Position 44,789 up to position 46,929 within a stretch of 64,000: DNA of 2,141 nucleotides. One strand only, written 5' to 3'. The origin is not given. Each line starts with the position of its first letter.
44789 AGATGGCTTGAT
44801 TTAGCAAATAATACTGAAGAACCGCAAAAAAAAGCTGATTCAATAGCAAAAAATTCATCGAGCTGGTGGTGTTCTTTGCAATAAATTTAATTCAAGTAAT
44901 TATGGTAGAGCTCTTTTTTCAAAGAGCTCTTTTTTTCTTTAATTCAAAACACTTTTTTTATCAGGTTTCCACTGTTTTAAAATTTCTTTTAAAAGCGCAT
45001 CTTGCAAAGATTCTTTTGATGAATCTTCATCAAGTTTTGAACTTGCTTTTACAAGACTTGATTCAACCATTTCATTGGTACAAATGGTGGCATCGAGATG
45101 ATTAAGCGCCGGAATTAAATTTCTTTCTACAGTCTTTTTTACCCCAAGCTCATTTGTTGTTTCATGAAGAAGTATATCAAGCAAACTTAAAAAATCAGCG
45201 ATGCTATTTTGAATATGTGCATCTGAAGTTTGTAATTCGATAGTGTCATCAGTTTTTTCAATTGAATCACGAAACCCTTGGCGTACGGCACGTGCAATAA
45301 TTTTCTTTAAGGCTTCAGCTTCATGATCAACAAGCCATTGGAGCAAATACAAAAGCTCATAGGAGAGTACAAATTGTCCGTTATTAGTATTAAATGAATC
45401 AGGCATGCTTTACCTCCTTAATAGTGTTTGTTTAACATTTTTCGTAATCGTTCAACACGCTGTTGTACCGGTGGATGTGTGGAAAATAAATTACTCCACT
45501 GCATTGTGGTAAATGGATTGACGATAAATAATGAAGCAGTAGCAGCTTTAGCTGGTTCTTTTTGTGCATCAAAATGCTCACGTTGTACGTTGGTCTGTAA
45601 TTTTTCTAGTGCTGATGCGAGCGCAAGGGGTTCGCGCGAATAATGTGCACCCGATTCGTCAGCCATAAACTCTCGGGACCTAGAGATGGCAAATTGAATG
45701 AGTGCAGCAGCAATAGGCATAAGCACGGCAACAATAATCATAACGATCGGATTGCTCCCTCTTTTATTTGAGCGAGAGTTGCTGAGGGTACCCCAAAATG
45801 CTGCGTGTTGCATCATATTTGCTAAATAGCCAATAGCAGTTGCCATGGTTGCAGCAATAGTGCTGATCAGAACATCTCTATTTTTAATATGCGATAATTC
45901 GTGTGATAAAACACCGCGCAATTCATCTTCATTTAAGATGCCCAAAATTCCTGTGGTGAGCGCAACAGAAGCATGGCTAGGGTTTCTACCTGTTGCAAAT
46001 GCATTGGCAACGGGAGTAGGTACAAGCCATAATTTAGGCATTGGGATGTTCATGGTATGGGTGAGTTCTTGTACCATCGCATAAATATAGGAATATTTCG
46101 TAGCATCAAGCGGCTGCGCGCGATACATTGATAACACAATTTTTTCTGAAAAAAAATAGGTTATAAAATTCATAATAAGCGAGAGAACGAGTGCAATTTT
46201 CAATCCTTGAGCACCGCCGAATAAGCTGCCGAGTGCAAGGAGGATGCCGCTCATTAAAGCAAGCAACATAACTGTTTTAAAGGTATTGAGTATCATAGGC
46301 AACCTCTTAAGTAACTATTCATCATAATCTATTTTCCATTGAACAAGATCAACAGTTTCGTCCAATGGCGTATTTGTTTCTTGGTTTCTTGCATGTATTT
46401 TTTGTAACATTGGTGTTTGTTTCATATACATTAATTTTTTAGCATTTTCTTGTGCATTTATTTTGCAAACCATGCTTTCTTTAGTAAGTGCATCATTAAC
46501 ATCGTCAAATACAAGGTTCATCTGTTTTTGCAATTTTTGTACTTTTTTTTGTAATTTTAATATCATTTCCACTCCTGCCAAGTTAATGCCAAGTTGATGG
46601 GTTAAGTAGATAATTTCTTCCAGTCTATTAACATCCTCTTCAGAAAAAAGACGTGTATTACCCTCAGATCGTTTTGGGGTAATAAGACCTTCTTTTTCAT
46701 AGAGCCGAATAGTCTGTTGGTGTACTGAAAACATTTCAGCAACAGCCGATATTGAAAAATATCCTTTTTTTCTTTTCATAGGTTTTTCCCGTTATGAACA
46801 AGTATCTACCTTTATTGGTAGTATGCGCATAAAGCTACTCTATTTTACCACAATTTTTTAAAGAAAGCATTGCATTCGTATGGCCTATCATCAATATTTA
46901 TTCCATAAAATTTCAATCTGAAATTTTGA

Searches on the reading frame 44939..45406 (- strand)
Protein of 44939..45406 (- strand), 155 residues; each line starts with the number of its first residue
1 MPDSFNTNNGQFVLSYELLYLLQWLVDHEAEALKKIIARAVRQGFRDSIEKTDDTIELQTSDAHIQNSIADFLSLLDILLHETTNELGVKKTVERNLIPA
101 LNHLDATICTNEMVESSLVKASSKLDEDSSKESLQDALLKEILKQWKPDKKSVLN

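Call 10: search_protein_families(library=ncbifam, proteins=[window:44939-45406:-], max_evalue=0.01)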
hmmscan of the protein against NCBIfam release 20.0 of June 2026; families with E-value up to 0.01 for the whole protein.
window:44939-45406:- (155 aa): 1 family
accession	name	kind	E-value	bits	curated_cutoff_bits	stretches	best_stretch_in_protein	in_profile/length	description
NF040705.1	sigma_mbnA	exception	0.0029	17.3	350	1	81-136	130-183/272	methanobactin precursor domain-containing sigma factor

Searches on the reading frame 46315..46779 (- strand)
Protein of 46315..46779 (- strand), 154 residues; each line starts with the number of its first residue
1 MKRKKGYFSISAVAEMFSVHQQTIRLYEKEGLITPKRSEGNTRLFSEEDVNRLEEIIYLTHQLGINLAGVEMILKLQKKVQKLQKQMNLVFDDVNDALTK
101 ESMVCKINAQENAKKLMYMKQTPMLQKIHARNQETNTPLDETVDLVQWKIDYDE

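Call 10: search_protein_families(library=ncbifam, proteins=[window:46315-46779:-], max_evalue=0.01)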
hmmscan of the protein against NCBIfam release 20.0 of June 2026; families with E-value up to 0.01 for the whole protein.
window:46315-46779:- (154 aa): 19 families
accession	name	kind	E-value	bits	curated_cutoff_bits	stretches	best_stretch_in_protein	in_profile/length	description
NF047377.1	heat_HspR_dupli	exception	4.4e-29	101.5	300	1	7-105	5-103/214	heat shock protein transcriptional repressor HspR, fused homodimer type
NF047375.1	HeatShock_HspR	equivalog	6.9e-29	99.7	105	1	7-90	3-86/92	heat shock protein transcriptional repressor HspR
TIGR02047.1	CadR-PbrR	equivalog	6.4e-12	45.6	151.45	1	10-98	3-91/127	Cd(II)/Pb(II)-responsive transcriptional regulator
TIGR02051.1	MerR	equivalog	1.4e-11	44.7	150.85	1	10-95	2-86/124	mercury resistance transcriptional regulator MerR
NF007069.0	PRK09514.1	equivalog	4.8e-11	42.8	143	1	8-79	2-73/141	Zn(2+)-responsive transcriptional regulator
NF050798.1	TF_FtsR_Actino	equivalog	2.6e-10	40.8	150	1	19-81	17-79/223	transcriptional regulator FtsR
TIGR02044.1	CueR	equivalog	3.3e-10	40.1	147.4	1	9-82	2-75/127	Cu(I)-responsive transcriptional regulator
TIGR02043.1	ZntR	equivalog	4.4e-10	39.8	167.95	1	8-78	2-72/131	Zn(2+)-responsive transcriptional regulator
NF053740.1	TransRegTnrAGPos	equivalog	6.4e-09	36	140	1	3-85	8-87/108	hypothetical protein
TIGR01950.1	SoxR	equivalog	5.1e-07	29.6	116.9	1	9-75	3-68/142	redox-sensitive transcriptional activator SoxR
NF041849.1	trans_regNmlR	equivalog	7e-07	29.3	175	1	10-99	3-92/117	stress response transcriptional regulator NmlR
NF007590.0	PRK10227.1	equivalog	4.4e-06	26.8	244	1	9-77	2-70/135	Cu(I)-responsive transcriptional regulator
NF011617.0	PRK15043.1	equivalog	6.4e-06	25.6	417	1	8-78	4-74/243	HTH-type transcriptional regulator MlrA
NF052513.1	TransRegCarH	equivalog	1.4e-05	24.6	400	1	4-99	3-101/274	HTH-type transcriptional repressor CarH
NF033787.1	HTH_BldC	subfamily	2.5e-05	24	77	1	12-53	7-48/49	BldC family transcriptional regulator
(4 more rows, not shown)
